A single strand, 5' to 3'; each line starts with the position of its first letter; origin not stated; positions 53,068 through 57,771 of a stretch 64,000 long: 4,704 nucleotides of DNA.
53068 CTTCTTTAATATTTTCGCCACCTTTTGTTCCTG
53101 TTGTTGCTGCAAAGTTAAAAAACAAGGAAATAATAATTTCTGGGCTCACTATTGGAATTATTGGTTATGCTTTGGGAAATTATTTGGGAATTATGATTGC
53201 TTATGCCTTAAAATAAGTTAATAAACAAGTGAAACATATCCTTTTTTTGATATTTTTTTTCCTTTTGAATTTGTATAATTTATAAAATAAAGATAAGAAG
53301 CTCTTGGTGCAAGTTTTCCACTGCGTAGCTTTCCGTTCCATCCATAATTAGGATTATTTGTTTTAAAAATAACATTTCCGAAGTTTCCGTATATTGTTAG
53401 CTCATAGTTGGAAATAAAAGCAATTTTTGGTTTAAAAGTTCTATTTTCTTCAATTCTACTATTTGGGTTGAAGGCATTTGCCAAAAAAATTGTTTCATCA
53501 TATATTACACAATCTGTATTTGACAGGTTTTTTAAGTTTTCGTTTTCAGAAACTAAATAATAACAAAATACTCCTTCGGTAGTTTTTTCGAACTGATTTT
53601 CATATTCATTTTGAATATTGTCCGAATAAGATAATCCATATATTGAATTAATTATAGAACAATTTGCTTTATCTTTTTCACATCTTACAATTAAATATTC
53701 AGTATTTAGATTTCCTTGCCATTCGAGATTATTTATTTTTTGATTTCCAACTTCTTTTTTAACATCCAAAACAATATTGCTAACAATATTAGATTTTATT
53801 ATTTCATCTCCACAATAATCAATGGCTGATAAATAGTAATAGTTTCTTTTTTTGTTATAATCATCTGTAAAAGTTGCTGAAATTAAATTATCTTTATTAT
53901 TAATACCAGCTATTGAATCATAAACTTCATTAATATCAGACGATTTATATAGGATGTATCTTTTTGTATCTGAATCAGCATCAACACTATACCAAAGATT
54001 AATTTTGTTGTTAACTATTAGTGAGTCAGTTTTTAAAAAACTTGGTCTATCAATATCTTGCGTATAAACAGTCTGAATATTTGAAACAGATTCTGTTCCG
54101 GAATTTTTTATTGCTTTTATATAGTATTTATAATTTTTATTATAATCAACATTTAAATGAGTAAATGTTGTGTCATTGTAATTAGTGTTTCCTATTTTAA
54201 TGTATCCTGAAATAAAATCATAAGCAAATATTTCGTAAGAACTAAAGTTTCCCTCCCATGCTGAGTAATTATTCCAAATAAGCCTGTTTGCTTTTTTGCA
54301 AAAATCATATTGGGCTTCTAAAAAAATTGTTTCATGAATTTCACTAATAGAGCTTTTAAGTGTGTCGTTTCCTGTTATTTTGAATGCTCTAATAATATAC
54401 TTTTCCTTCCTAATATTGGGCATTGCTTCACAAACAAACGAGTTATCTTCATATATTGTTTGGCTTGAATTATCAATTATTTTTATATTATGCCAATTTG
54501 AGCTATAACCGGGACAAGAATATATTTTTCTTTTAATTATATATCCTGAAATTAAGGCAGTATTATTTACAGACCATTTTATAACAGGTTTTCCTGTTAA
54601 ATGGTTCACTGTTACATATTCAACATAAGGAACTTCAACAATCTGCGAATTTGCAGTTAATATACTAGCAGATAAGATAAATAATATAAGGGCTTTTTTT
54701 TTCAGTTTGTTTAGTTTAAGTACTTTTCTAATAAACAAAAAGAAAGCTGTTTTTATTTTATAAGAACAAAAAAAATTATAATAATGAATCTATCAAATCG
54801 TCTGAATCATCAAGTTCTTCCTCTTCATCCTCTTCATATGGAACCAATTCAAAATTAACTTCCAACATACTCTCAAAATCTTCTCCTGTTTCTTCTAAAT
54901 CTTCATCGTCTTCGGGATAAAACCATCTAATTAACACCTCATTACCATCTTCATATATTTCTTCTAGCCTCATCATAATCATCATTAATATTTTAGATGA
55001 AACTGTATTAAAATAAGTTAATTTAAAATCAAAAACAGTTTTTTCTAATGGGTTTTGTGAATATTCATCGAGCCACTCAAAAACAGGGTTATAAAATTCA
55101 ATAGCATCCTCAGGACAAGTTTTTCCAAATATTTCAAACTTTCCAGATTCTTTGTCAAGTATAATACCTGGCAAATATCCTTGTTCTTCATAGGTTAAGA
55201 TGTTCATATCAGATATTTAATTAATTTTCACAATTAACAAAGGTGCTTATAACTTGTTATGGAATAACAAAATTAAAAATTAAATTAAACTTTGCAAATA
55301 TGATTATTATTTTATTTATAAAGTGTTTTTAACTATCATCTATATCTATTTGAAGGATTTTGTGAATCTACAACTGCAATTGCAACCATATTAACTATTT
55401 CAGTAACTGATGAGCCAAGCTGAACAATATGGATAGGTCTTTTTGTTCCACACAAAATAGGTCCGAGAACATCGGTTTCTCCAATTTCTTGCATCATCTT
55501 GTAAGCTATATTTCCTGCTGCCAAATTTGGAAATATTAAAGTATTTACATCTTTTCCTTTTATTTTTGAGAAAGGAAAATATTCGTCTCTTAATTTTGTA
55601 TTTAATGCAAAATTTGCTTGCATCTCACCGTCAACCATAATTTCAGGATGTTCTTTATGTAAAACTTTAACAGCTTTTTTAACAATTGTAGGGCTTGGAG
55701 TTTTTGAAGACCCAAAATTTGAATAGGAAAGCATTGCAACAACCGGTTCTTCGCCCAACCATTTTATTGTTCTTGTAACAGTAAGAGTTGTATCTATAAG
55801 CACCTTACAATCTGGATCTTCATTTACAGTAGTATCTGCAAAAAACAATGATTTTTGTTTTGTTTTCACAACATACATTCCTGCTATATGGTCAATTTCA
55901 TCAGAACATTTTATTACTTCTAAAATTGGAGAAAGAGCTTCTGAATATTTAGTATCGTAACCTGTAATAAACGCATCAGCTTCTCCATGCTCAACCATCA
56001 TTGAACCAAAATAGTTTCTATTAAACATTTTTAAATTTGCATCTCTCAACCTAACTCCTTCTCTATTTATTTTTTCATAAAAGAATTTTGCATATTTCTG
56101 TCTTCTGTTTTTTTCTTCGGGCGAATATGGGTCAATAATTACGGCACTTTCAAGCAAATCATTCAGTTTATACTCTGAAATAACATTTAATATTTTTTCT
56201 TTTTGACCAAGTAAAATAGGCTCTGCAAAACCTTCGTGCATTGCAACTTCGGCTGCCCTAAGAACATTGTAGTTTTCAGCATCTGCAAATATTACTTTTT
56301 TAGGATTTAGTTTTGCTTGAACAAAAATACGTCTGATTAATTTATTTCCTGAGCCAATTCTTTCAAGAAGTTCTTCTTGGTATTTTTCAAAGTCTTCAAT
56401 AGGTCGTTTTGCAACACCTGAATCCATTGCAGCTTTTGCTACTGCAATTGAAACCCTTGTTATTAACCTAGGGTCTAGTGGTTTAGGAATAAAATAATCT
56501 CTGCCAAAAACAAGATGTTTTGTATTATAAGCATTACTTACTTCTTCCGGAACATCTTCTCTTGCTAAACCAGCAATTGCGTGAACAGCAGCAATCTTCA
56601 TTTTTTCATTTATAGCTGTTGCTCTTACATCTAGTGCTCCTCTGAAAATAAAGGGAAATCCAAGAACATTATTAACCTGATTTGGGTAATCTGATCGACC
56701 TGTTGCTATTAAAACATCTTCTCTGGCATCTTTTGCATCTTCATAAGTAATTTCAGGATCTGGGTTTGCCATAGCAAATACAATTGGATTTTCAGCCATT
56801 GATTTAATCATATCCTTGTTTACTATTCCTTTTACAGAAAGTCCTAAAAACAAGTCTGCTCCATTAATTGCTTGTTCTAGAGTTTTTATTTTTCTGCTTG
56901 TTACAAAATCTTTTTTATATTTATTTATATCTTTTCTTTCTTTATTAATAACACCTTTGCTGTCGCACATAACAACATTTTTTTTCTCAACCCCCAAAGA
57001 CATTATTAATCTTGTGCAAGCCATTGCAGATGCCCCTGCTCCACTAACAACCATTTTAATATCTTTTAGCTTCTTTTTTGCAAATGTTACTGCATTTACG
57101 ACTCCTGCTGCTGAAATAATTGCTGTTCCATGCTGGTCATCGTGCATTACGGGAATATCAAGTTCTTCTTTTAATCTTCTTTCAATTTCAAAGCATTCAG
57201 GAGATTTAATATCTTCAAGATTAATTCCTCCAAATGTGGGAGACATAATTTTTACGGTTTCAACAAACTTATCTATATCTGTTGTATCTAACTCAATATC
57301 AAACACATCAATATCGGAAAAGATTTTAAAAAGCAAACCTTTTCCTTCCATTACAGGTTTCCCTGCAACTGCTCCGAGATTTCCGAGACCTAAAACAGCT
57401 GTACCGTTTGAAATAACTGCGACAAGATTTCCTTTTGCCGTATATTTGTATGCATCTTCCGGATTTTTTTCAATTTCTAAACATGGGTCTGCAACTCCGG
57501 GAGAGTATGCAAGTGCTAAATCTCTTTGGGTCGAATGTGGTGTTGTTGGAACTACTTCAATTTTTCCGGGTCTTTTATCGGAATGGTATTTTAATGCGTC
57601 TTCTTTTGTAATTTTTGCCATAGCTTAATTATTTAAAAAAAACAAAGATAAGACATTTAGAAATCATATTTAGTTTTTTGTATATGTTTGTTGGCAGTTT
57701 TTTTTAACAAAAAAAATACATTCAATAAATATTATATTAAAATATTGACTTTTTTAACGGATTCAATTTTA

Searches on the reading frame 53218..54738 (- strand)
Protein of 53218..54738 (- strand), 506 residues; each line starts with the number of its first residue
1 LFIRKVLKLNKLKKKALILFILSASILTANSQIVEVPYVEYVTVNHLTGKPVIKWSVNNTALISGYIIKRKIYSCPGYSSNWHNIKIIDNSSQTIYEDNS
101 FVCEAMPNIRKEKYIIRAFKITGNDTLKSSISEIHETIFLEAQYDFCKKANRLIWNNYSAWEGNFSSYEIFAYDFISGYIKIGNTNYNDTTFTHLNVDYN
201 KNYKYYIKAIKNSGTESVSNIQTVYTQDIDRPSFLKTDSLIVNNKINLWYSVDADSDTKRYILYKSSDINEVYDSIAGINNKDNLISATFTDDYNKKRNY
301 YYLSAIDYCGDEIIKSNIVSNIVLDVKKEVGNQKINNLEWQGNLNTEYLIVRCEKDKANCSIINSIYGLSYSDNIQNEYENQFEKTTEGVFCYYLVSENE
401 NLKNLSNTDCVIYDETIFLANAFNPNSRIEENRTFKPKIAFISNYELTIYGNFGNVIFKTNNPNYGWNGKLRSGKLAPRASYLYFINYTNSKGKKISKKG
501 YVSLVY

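Call 37: search_protein_families(library=pfam, proteins=[window:53218-54738:-], max_evalue=0.001)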
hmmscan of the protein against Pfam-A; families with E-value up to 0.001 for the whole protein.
window:53218-54738:- (506 aa): 1 family
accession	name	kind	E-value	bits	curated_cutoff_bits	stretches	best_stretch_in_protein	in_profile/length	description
PF13585.12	CHU_C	-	3.3e-10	40.4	27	1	419-504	3-86/86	CHU_C Type IX secretion signal domain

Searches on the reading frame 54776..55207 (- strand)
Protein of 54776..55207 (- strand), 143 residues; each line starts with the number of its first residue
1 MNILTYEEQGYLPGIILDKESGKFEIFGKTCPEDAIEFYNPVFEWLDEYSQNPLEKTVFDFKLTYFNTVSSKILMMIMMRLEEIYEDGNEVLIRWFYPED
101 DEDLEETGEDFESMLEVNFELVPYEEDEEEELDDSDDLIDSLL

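Call 37: search_protein_families(library=pfam, proteins=[window:54776-55207:-], max_evalue=0.001)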
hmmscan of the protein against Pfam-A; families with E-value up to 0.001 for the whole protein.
window:54776-55207:- (143 aa): 1 family
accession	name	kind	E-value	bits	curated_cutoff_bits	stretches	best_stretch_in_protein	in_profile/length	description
PF09345.15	SiaC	-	1.9e-37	128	24.5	1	8-124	3-120/120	SiaC family regulatory phosphoprotein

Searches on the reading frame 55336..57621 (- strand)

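Call 37: search_protein_families(library=pfam, proteins=[window:55336-57621:-], max_evalue=0.001)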
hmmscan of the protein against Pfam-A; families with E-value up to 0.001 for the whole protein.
window:55336-57621:- (761 aa): 3 families
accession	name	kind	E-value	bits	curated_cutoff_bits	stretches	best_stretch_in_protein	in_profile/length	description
PF01515.24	PTA_PTB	-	2.3e-84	283.9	24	1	428-750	2-319/319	Phosphate acetyl/butaryl transferase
PF00390.24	malic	-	2e-31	109.6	23.1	1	19-151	2-182/182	Malic enzyme, N-terminal domain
PF03949.21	Malic_M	-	2.2e-22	80.1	23.5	1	165-359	3-231/258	Malic enzyme, NAD binding domain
